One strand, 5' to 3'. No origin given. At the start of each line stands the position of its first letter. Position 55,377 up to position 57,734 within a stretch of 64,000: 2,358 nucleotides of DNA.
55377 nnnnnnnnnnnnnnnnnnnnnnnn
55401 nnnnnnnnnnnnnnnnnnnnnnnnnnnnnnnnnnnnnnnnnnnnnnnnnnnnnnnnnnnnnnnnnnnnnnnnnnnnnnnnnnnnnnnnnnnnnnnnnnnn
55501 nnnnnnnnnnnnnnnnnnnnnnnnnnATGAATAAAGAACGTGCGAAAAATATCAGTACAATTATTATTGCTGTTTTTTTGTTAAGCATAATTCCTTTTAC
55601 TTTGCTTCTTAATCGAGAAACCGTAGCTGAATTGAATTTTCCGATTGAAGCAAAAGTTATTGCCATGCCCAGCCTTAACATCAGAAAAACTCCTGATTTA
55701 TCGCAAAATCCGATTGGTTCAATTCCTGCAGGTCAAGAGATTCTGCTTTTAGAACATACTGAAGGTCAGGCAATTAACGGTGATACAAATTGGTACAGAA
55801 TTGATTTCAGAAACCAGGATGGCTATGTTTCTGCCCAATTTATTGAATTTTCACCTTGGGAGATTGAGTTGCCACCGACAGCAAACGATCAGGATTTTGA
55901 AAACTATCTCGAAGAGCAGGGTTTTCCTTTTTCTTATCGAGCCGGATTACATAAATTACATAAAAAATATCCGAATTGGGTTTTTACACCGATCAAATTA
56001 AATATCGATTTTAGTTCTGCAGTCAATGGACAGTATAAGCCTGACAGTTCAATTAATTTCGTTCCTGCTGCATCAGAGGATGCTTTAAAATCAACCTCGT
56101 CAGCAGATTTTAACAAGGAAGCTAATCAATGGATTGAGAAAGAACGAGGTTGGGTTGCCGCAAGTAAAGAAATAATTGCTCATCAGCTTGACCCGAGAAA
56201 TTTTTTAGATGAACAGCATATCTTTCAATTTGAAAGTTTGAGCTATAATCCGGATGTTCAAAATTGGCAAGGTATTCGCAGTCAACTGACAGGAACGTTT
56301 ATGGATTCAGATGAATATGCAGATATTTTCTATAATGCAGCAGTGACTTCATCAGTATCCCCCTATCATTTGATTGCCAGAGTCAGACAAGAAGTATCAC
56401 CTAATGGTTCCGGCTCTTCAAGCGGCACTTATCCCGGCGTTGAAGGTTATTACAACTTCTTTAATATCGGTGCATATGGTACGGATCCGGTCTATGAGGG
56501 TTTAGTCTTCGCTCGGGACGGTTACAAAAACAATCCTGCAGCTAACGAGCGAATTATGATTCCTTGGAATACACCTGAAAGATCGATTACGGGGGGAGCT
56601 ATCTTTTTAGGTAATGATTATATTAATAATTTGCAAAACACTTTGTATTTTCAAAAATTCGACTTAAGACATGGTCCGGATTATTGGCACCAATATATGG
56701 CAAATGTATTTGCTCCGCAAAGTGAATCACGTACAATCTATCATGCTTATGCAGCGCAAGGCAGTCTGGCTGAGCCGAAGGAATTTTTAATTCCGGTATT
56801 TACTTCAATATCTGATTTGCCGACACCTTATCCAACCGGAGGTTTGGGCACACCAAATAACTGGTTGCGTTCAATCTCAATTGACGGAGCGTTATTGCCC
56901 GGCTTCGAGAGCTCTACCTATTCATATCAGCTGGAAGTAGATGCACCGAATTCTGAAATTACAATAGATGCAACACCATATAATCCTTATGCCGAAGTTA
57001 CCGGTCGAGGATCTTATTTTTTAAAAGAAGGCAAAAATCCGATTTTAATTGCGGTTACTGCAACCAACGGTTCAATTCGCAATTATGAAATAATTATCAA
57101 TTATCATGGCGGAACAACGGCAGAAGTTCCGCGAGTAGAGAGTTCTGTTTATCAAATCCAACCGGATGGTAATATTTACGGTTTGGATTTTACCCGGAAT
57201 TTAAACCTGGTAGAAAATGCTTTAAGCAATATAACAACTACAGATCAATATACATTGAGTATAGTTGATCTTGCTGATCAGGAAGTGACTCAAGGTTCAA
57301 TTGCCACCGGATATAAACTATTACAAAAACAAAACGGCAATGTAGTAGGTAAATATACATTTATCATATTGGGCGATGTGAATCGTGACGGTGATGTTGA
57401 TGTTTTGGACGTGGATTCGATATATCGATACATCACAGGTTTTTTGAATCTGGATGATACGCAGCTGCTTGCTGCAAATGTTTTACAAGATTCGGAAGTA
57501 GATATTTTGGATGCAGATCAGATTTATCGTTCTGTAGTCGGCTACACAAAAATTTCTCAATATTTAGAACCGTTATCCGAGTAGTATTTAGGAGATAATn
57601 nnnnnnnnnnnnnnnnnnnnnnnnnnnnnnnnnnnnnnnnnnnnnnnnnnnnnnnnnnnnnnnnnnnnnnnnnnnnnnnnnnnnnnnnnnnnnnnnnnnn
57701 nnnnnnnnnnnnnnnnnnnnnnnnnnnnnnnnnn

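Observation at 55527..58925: Adjacent dockerin-bearing peptidoglycan hydrolase and membrane-anchored cohesin: a non-cellulosomal tethering pair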

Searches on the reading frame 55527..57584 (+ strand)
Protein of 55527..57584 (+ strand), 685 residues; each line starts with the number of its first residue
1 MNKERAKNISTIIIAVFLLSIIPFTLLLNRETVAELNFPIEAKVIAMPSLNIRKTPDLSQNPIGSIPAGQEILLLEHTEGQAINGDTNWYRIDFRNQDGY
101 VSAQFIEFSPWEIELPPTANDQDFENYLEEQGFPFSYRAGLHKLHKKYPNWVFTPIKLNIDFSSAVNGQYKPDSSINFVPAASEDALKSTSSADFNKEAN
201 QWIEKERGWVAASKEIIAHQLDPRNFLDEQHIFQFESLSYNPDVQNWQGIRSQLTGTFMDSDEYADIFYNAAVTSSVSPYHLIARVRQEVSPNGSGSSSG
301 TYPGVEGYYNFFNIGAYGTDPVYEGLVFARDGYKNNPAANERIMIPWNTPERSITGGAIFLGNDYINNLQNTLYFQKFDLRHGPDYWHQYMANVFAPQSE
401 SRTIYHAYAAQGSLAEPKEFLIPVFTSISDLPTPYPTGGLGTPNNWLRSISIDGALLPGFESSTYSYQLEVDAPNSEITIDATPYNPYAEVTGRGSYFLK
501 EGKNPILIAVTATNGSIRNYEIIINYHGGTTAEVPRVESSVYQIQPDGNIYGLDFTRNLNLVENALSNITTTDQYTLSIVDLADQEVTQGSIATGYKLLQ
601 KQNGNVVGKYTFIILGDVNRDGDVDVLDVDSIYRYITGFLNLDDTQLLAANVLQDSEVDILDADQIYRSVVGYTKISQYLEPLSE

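Call 3: search_protein_families(library=pfam, proteins=[window:55527-57584:+], max_evalue=1)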
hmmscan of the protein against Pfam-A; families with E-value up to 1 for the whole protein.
window:55527-57584:+ (685 aa): 3 families
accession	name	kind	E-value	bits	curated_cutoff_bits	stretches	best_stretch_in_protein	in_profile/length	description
PF08239.17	SH3_3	-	7.1e-10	39.4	27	1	49-106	2-53/54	Bacterial SH3 domain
PF12733.13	Cadherin-like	-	2.8e-08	34.5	24.2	1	448-524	2-86/89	Cadherin-like beta sandwich domain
PF00404.24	Dockerin_1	-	0.00015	22.4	22.9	1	615-667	1-53/57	Dockerin type I domain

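Call 4: search_protein_families(library=ncbifam, proteins=[window:55527-57584:+], max_evalue=1)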
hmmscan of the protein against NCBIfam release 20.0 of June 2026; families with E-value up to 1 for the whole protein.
window:55527-57584:+ (685 aa): 4 families
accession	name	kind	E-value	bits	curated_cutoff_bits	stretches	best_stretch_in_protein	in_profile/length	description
NF052642.1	amidase_SagB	exception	2.4e-16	59.8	425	1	187-408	52-260/282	peptidoglycan release complex glucosaminidase SagB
NF038016.1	sporang_Gsm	equivalog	0.00015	21.3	240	1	46-124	83-158/316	sporangiospore maturation cell wall hydrolase GsmA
NF040678.1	EntFM_CwpFM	equivalog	0.0071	15.4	720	1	48-108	223-275/430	enterotoxin EntFM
NF049990.1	CellobisidaseCelK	equivalog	0.0098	14.1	1700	1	602-673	816-885/889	cellulose 1,4-beta-cellobiosidase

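Call 5: find_homologous_proteins(query=window:55527-57584:+)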
Query window:55527-57584:+ (685 aa): 1455 proteins with E <= 0.001 among 8000 candidates; the best 120 are listed.
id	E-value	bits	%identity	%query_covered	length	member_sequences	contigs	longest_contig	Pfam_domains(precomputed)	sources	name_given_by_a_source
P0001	0.0e+0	1483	94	100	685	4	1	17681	PF12733.14,PF08239.18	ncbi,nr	ncbi:MAG: SH3 domain-containing protein [Clostridiaceae bacterium]|nr:SH3 domain-containing protein 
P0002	0.0e+0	1477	93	100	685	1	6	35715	PF12733.14,PF08239.18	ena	-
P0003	0.0e+0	1431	91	100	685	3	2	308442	PF12733.14,PF08239.18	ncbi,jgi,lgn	ncbi:MAG: cadherin-like beta sandwich domain-containing protein [Saccharofermentanales bacterium]|jg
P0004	0.0e+0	1399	88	100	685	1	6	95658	PF12733.14,PF08239.18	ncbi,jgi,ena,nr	ncbi:MAG TPA: SH3 domain-containing protein [Clostridiaceae bacterium]|nr:SH3 domain-containing prot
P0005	0.0e+0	1251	79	100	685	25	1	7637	PF12733.14,PF08239.18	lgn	-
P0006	5.6e-274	929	59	100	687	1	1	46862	PF12733.14,PF00404.25,PF08239.18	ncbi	-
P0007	3.9e-266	903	58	100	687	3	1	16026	PF08239.18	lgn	-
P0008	5.1e-243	827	54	99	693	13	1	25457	PF00404.25,PF08239.18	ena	-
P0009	7.0e-241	820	56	100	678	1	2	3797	PF12733.14,PF00404.25,PF08239.18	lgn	-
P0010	1.7e-214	733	52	99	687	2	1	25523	PF08239.18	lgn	-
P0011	4.5e-212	725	50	99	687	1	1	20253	PF00404.25,PF08239.18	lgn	-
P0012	9.6e-173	595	59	64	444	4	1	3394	PF08239.18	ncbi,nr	ncbi:MAG TPA: SH3 domain-containing protein [Candidatus Eisenbacteria bacterium]|nr:SH3 domain-conta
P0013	3.6e-158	547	43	95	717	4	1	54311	PF12733.14,PF00404.25,PF08239.18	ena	-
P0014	4.7e-146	506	41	99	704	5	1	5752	PF00404.25,PF08239.18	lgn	-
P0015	3.6e-137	477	38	96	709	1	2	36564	PF00404.25,PF08239.18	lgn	-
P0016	4.7e-137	477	40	95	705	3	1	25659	PF00404.25,PF08239.18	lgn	-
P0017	3.8e-131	457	40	95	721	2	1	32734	PF00404.25,PF08239.18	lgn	-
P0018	3.5e-129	451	37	98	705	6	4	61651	PF00404.25,PF08239.18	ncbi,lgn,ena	-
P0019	1.0e-109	386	37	99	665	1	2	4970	PF12733.14,PF00404.25,PF08239.18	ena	-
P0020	1.1e-109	386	38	99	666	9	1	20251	PF12733.14,PF00404.25,PF08239.18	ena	-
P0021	2.6e-108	382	40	82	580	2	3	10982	PF12733.14,PF00404.25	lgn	-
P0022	1.7e-107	379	38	97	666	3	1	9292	PF12733.14,PF00404.25,PF08239.18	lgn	-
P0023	4.0e-107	378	36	99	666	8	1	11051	PF12733.14,PF00404.25,PF08239.18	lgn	-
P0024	7.0e-107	377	36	97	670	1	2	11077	PF12733.14,PF00404.25,PF08239.18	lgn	-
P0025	1.0e-104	370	37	98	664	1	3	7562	PF12733.14,PF00404.25,PF08239.18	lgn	-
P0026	3.0e-103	365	35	98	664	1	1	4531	PF12733.14,PF00404.25,PF08239.18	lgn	-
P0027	1.8e-102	362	36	98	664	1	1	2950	PF12733.14,PF00404.25,PF08239.18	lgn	-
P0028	2.3e-101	359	35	90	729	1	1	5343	PF12733.14,PF00404.25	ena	-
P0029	7.7e-101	357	37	92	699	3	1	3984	PF12733.14,PF00404.25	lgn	-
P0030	8.9e-101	357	33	97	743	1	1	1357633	PF12733.14,PF00404.25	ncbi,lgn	-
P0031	3.9e-100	355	39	70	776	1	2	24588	PF12733.14,PF00404.25,PF08239.18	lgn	-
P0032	9.7e-99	350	36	94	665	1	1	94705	PF12733.14,PF00404.25,PF08239.18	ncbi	-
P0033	1.8e-98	349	32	98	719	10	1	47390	PF12733.14,PF00404.25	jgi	-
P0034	3.4e-98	348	35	99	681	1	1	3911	PF12733.14,PF00404.25,PF08239.18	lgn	-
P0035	9.6e-97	344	35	96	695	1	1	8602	PF12733.14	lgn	-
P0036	1.2e-96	343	35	98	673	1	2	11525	PF12733.14,PF00404.25,PF08239.18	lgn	-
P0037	3.5e-96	342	36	97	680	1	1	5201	PF12733.14,PF00404.25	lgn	-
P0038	7.4e-96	341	33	94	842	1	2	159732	PF12733.14,PF00404.25,PF08239.18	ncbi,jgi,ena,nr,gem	ncbi:MAG TPA: SH3 domain-containing protein [Clostridiaceae bacterium]|nr:SH3 domain-containing prot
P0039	2.9e-95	339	37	69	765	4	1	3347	PF12733.14,PF00404.25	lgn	-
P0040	4.3e-95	338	37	93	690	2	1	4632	PF12733.14,PF00404.25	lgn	-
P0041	8.6e-95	337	35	93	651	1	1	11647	PF12733.14,PF00404.25,PF08239.18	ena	-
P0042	9.3e-95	337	38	86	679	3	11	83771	PF12733.14,PF00404.25,PF08239.18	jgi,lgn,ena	-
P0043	4.5e-94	335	34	99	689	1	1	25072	PF12733.14,PF00404.25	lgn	-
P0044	1.6e-93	333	35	94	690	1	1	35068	PF12733.14,PF00404.25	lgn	-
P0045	1.3e-92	330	34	92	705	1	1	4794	PF12733.14,PF00404.25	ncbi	-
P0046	1.5e-92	330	34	92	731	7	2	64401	PF12733.14,PF00404.25,PF08239.18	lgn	-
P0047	2.7e-92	329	33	99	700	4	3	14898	PF00404.25,PF08239.18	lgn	-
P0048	4.2e-92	328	34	97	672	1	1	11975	PF12733.14,PF00404.25,PF08239.18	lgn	-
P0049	4.3e-92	328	36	92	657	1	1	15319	PF12733.14,PF00404.25,PF08239.18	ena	-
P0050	8.3e-92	327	34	92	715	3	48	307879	PF12733.14,PF00404.25,PF08239.18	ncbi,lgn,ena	-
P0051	9.2e-92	327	35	93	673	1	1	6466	PF12733.14,PF00404.25,PF08239.18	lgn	-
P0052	1.3e-91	327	37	71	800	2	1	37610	PF12733.14,PF00404.25,PF08239.18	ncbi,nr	ncbi:MAG TPA: hypothetical protein GX734_02495 [Clostridiaceae bacterium]|nr:hypothetical protein [C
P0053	1.5e-91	326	36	97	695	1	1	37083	PF12733.14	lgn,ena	-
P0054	1.8e-91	326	37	84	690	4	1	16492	PF12733.14,PF08239.18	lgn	-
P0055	2.7e-91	326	34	92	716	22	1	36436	PF12733.14,PF00404.25,PF08239.18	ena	-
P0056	2.8e-91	325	35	92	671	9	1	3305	PF12733.14,PF00404.25,PF08239.18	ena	-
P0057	2.9e-91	325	33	99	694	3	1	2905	PF12733.14,PF00404.25,PF13202.13,PF00036.39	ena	-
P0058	6.5e-91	324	34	92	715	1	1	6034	PF12733.14,PF00404.25,PF08239.18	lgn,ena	-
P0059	1.4e-90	323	33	94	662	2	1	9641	PF12733.14,PF00404.25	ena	-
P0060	1.8e-90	323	35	97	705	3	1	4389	PF12733.14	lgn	-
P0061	2.5e-90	322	32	99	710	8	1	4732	PF12733.14,PF00404.25,PF08239.18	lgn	-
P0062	2.7e-90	322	33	97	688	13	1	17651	PF12733.14,PF00404.25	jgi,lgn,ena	-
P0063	2.9e-90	322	36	87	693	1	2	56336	PF12733.14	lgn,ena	-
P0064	3.3e-90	322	34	97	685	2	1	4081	PF12733.14,PF00404.25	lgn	-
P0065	3.9e-90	322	36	97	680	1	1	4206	PF00404.25,PF08239.18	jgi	-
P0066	1.5e-89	320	34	96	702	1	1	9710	PF12733.14,PF08239.18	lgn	-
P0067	1.9e-89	319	32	98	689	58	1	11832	PF12733.14,PF00404.25,PF02368.25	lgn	-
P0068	3.0e-89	319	34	92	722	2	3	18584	PF12733.14,PF00404.25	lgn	-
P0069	3.1e-89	319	32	98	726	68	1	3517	PF12733.14,PF00404.25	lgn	-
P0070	3.3e-89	319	34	99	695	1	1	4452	PF00404.25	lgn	-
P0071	3.4e-89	319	32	98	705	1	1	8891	PF00404.25,PF08239.18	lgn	-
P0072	3.6e-89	318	34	95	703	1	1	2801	PF12733.14,PF00404.25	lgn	-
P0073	3.8e-89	318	32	98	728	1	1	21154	PF00404.25,PF08239.18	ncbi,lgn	-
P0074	7.5e-89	317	36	84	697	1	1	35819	PF12733.14,PF08239.18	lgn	-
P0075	1.6e-88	316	35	90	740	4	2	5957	PF12733.14,PF00404.25,PF08239.18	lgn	-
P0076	1.6e-88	316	33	97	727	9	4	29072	PF00404.25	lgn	-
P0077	1.8e-88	316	33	85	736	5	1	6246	PF12733.14,PF00404.25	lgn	-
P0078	2.6e-88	316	36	85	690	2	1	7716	PF12733.14,PF08239.18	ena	-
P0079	2.7e-88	316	36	97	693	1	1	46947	PF12733.14,PF00404.25,PF08239.18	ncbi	ncbi:MAG: cadherin-like beta sandwich domain-containing protein [Lachnospiraceae bacterium]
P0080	3.5e-88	315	38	69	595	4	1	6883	PF12733.14,PF00404.25,PF08239.18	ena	-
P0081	3.8e-88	315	34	97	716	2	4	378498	PF12733.14,PF00404.25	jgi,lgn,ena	-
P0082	4.7e-88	315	39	69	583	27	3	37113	PF12733.14,PF00404.25,PF08239.18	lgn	-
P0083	4.9e-88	315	32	89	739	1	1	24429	PF12733.14,PF00404.25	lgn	-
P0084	6.2e-88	314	33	92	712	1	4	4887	PF12733.14,PF00404.25,PF08239.18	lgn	-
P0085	6.7e-88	314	34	86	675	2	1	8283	PF12733.14,PF00404.25,PF08239.18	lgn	-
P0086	7.1e-88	314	34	92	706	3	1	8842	PF12733.14,PF00404.25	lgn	-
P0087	1.0e-87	314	33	88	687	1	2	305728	PF12733.14,PF00404.25,PF22359.3,PF02368.25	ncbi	-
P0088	1.3e-87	313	33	98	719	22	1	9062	PF12733.14,PF00404.25,PF08239.18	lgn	-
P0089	1.3e-87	313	34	92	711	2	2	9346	PF12733.14,PF00404.25,PF08239.18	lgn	-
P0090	1.3e-87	313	34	97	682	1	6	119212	PF00404.25,PF08239.18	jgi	-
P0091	1.5e-87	313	31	99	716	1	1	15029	PF00404.25,PF08239.18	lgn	-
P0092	1.8e-87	313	37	77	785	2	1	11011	PF00404.25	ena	-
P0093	2.4e-87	312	39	69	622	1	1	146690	PF12733.14,PF00404.25,PF06347.20,PF08239.18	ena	-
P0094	2.4e-87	312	32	98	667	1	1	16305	PF00404.25,PF08239.18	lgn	-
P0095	4.0e-87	312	36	74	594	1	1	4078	PF12733.14,PF00404.25,PF08239.18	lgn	-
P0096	4.8e-87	311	34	94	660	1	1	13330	PF00404.25,PF13202.13,PF08239.18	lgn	-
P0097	5.1e-87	311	32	99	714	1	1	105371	PF12733.14,PF00404.25,PF08239.18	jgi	-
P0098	5.5e-87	311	34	98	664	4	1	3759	PF00404.25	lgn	-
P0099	6.9e-87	311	34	94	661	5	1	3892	PF00404.25,PF08239.18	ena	-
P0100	7.8e-87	311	32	98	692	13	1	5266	PF12733.14,PF00404.25,PF02368.25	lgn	-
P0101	1.1e-86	310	34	94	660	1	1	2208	PF00404.25,PF13202.13,PF08239.18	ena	-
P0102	1.3e-86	310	34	96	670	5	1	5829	PF00404.25,PF08239.18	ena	-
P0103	1.5e-86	310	34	93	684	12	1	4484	PF12733.14,PF00404.25,PF08239.18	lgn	-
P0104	1.7e-86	310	38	69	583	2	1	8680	PF12733.14,PF00404.25,PF08239.18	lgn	-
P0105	1.8e-86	310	35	86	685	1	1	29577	PF12733.14,PF00404.25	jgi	-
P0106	1.8e-86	310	34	87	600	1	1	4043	PF12733.14,PF00404.25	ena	-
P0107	1.9e-86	310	34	94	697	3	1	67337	PF12733.14,PF00404.25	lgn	-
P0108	2.5e-86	309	33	98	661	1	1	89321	PF00404.25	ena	-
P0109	3.3e-86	309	33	98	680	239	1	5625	PF12733.14,PF00404.25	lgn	-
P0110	4.0e-86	308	34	89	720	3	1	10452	PF00404.25,PF08239.18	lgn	-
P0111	7.4e-86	308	35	86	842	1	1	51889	PF00404.25,PF08239.18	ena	-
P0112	1.1e-85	307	34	92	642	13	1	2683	PF12733.14,PF00404.25,PF08239.18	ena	-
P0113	1.1e-85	307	33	95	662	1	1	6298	PF12733.14,PF00404.25,PF08239.18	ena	-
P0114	1.2e-85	307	42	38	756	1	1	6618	PF12733.14,PF00404.25,PF08239.18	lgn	-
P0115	1.3e-85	307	32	99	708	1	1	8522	PF12733.14,PF00404.25,PF08239.18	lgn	-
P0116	1.9e-85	306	35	86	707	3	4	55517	PF12733.14,PF00404.25,PF08239.18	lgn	-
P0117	2.5e-85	306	36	76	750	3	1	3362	PF12733.14,PF00404.25,PF08239.18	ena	-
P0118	3.2e-85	305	34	97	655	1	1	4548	PF12733.14,PF00404.25,PF08239.18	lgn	-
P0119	3.4e-85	305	33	92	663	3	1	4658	PF12733.14,PF00404.25,PF08239.18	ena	-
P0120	3.8e-85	305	34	92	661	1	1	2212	PF12733.14,PF00404.25,PF08239.18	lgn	-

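Call 7: find_encoding_contigs(protein=P0030, flank=6000, max_places=2)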
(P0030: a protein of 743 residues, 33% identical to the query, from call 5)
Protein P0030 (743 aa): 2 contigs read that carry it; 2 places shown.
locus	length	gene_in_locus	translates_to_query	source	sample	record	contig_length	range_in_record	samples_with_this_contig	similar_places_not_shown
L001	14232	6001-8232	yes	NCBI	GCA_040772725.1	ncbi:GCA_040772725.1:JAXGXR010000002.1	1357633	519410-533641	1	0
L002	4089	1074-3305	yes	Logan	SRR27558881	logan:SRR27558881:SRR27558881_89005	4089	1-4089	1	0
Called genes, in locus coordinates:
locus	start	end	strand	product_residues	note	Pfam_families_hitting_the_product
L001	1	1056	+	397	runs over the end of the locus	PF04015:DUF362, PF13187:Fer4_9 (faint), PF00037:Fer4 (weak), PF12797:Fer4_2 (weak), PF12837:Fer4_6 (weak), PF12838:Fer4_7 (weak), PF13237:Fer4_10 (weak), PF14697:Fer4_21 (weak)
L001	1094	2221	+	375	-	PF01966:HD, PF13286:HD_assoc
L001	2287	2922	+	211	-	PF12917:YfbR-like, PF13023:HD_3, PF01966:HD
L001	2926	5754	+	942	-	-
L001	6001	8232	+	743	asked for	PF12733:Cadherin-like, PF00404:Dockerin_1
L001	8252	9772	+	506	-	PF12733:Cadherin-like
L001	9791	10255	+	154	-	PF04138:GtrA_DPMS_TM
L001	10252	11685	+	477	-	PF08245:Mur_ligase_M, PF02875:Mur_ligase_C, PF27239:FOL3_C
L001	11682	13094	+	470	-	PF13174:TPR_6 (faint)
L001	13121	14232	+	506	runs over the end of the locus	PF14821:Thr_synth_N, PF00291:PALP, PF24857:THR4_C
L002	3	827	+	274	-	?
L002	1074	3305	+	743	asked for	PF12733:Cadherin-like, PF00404:Dockerin_1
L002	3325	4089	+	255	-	?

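Call 8: find_encoding_contigs(protein=P0079, flank=6000, max_places=2)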
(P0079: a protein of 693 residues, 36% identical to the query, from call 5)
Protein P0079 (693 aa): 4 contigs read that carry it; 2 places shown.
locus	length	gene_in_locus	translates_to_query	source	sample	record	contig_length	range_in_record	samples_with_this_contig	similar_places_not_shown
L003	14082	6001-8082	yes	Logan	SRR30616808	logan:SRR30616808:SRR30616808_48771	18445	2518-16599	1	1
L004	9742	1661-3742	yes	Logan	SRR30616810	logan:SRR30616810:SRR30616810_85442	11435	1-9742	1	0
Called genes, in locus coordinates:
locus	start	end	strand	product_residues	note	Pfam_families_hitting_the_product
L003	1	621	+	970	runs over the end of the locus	PF00933:Glyco_hydro_3, PF01915:Glyco_hydro_3_C, PF14310:Fn3-like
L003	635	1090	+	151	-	PF03703:bPH_2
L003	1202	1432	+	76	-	PF00550:PP-binding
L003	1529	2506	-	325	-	-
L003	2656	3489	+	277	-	PF01678:DAP_epimerase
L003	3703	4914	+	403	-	PF00155:Aminotran_1_2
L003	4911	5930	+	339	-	PF02016:Peptidase_S66, PF17676:Peptidase_S66C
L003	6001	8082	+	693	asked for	PF08239:SH3_3, PF12733:Cadherin-like, PF00404:Dockerin_1 (weak)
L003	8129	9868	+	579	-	PF00963:Cohesin (weak), PF12733:Cadherin-like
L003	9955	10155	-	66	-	PF00313:CSD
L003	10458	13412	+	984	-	PF00675:Peptidase_M16 (faint), PF05193:Peptidase_M16_C, PF08367:M16C_assoc, PF22516:PreP_C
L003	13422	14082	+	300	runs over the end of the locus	PF00009:GTP_EFTU, PF00071:Ras (weak), PF00350:Dynamin_N (faint), PF01926:MMR_HSR1, PF02421:FeoB_N, PF04548:AIG1 (weak), PF10662:PduV-EutP (weak), PF07650:KH_2, +1 more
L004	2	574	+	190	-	?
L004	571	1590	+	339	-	PF02016:Peptidase_S66, PF17676:Peptidase_S66C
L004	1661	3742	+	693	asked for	PF08239:SH3_3, PF12733:Cadherin-like, PF00404:Dockerin_1 (weak)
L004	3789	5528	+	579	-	PF00963:Cohesin (weak), PF12733:Cadherin-like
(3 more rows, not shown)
